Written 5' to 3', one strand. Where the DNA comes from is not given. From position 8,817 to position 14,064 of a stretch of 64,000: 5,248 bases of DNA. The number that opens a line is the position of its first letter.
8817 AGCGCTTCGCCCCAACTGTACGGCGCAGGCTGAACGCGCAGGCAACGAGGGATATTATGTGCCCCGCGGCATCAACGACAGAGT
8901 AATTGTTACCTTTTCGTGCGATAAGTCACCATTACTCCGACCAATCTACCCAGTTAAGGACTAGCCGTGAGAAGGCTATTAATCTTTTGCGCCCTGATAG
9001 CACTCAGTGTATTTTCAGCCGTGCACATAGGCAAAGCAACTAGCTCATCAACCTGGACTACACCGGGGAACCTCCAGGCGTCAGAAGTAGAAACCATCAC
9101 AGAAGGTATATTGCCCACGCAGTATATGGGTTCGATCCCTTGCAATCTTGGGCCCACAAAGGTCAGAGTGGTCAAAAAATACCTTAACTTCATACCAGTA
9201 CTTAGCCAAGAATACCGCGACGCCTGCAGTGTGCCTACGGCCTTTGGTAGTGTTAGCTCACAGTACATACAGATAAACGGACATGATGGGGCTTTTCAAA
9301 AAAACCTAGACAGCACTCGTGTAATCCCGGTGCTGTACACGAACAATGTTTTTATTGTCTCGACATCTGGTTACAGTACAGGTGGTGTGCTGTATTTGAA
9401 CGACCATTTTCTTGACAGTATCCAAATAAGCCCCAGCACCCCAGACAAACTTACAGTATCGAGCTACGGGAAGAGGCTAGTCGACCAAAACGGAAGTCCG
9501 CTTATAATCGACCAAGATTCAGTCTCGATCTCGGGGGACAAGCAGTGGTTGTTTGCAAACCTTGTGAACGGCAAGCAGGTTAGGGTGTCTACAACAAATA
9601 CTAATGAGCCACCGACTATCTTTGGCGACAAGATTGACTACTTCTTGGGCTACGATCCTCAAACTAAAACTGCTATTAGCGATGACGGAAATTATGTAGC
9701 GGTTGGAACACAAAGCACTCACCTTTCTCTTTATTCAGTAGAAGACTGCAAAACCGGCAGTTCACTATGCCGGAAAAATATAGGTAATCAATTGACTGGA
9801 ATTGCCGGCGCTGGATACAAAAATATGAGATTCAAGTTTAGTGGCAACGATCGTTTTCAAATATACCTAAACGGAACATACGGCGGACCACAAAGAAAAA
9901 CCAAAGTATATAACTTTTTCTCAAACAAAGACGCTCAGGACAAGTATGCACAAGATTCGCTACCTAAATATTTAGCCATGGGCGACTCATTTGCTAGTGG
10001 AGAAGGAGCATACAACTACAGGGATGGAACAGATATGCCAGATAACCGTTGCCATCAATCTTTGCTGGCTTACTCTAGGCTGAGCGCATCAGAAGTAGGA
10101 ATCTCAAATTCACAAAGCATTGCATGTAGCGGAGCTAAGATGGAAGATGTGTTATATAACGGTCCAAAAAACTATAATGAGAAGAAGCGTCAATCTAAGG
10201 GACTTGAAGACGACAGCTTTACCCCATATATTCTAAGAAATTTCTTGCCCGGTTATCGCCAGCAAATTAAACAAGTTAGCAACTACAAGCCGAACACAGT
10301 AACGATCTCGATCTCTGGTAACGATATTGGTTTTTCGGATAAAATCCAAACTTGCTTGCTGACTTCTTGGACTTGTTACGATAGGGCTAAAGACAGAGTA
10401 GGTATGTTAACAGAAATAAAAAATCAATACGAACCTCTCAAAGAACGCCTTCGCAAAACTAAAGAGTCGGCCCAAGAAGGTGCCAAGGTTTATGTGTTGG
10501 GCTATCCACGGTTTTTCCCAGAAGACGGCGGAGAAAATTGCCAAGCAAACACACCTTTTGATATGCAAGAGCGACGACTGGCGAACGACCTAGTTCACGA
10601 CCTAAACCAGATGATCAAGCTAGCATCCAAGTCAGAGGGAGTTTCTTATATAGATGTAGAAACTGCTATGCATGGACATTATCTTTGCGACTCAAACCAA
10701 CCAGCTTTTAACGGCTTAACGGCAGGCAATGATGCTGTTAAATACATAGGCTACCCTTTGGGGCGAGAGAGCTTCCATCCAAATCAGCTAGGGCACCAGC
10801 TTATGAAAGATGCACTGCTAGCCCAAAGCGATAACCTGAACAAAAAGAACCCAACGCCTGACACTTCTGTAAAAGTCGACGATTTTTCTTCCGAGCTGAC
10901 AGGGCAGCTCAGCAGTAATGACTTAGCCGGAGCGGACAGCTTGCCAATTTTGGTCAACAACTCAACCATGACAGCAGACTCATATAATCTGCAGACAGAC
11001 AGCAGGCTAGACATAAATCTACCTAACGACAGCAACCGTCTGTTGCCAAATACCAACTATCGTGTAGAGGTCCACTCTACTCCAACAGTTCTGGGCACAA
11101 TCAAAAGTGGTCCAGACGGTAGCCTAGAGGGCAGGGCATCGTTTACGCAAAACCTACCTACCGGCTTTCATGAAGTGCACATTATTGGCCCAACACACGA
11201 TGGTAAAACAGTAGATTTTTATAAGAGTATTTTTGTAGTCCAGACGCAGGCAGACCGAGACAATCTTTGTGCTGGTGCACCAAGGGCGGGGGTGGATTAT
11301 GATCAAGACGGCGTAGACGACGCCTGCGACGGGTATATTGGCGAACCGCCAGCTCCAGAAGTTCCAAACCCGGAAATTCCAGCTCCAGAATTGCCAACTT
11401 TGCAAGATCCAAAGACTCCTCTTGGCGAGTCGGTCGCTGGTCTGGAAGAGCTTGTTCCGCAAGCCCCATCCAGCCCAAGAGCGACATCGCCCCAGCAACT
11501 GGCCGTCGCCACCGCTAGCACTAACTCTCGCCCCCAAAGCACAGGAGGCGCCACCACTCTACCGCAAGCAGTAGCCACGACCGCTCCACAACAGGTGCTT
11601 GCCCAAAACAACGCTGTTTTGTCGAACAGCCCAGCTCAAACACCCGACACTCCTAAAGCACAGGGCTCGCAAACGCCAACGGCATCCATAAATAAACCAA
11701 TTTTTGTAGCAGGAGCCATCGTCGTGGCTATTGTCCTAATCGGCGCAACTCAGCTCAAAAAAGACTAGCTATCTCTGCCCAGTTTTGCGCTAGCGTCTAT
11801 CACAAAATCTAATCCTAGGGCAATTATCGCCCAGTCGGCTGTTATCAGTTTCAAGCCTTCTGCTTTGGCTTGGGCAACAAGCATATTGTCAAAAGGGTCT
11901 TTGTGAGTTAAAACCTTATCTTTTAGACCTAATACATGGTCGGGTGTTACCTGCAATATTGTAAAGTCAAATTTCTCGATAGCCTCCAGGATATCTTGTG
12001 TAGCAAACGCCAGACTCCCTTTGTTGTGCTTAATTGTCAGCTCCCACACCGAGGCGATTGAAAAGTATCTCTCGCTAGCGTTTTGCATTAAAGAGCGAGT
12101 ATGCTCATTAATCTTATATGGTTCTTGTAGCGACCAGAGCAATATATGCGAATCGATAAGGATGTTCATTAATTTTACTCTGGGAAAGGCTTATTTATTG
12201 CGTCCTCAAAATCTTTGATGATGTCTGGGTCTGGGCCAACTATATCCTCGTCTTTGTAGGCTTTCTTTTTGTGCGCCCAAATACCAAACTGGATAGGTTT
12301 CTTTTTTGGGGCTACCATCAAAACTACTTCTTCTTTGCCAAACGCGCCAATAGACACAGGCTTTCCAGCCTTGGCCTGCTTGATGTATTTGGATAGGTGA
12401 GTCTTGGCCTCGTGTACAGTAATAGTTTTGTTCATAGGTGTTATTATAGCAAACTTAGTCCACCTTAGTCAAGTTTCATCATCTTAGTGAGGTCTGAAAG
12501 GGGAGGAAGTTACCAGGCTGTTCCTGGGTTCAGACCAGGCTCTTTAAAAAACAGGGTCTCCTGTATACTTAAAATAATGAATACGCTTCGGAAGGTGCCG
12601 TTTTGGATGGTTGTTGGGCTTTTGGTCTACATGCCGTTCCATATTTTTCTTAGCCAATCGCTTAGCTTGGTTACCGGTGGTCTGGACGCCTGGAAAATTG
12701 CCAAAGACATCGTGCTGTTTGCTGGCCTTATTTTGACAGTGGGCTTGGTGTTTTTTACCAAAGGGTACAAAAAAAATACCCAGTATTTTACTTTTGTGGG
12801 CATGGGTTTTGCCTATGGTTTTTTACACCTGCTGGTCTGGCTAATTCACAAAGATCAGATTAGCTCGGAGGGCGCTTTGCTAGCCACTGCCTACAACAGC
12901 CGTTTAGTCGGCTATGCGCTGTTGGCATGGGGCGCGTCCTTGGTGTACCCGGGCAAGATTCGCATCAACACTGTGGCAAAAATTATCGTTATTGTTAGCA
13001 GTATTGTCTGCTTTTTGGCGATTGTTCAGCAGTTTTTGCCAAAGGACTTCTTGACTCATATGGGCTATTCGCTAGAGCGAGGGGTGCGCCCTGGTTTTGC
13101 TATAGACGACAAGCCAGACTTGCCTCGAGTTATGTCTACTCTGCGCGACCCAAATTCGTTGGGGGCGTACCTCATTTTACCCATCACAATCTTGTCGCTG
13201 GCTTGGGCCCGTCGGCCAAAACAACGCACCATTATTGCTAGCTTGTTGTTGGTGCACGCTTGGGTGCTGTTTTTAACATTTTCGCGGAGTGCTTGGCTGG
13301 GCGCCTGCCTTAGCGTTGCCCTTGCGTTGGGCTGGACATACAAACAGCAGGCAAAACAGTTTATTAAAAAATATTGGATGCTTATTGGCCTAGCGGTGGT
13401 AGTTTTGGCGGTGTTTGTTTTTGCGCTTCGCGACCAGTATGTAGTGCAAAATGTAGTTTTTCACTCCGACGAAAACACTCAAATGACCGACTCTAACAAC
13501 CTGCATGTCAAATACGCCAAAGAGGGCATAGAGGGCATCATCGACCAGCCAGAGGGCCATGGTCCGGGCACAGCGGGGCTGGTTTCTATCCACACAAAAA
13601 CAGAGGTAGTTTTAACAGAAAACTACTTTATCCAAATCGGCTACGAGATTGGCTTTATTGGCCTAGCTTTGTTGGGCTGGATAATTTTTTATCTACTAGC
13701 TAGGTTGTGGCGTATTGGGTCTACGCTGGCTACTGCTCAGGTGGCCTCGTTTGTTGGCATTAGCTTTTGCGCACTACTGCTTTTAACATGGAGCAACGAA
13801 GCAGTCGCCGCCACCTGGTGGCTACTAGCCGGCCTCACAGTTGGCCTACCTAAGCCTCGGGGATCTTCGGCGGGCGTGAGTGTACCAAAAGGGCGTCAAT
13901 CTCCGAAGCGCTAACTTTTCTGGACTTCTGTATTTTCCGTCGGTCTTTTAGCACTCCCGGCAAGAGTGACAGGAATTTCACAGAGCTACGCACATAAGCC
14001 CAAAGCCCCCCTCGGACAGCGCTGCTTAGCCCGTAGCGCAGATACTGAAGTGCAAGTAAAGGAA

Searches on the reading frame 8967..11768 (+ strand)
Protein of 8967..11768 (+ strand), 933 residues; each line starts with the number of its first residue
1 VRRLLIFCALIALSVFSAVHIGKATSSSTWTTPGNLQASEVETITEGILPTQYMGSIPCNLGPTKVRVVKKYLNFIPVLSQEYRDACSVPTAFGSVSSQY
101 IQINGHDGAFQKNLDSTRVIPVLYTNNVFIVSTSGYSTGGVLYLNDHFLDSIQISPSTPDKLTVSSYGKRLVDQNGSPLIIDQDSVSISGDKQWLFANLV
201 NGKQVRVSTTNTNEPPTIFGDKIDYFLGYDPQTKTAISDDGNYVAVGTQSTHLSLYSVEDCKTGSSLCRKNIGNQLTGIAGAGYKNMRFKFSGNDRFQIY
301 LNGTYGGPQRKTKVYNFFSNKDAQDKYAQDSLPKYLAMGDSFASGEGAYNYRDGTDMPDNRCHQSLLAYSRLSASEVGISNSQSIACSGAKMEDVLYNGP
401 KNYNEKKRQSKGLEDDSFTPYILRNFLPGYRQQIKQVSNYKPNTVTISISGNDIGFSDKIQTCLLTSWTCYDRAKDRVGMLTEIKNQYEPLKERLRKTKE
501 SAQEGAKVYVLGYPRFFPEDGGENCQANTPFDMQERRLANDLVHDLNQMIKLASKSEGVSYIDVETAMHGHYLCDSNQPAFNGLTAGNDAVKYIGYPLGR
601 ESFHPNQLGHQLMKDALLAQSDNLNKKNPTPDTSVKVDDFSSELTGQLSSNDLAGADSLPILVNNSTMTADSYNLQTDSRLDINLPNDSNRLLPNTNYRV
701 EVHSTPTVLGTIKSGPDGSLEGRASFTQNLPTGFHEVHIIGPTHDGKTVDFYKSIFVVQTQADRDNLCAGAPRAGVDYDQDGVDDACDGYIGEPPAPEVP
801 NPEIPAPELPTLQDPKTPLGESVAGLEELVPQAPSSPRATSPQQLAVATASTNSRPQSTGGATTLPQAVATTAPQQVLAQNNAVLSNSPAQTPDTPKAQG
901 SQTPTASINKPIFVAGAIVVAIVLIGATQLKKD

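Call 71: search_protein_families(library=pfam, proteins=[window:8967-11768:+], max_evalue=0.00001)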
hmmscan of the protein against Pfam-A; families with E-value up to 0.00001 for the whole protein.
window:8967-11768:+ (933 aa): 2 families
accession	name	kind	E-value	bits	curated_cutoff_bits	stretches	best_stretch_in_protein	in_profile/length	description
PF13472.12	Lipase_GDSL_2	-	2.5e-15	57.9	32.9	1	337-612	1-178/178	GDSL-like Lipase/Acylhydrolase family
PF00657.28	Lipase_GDSL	-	9.7e-10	39.4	23.6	1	335-616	1-207/208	GDSL-like Lipase/Acylhydrolase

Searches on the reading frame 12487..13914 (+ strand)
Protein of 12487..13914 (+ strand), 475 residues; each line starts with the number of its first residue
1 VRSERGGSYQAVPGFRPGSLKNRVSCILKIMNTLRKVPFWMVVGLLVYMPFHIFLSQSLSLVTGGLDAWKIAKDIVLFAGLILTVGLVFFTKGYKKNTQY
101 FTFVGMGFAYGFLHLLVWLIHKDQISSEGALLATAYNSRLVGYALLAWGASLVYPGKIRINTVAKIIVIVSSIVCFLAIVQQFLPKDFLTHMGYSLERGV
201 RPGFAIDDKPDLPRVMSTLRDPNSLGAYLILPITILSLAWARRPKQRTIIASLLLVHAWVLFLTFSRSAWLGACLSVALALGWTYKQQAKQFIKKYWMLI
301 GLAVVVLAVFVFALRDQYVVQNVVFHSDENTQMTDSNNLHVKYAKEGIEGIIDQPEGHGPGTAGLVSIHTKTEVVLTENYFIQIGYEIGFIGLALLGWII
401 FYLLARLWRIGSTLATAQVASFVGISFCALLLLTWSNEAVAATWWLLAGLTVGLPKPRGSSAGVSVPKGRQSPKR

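Call 71: search_protein_families(library=pfam, proteins=[window:12487-13914:+], max_evalue=0.00001)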
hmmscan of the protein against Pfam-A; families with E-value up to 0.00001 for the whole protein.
window:12487-13914:+ (475 aa): 1 family
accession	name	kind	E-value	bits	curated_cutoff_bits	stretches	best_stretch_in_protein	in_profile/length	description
PF04932.20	Wzy_C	-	1.1e-13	51.6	31.7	1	254-396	3-148/149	O-Antigen ligase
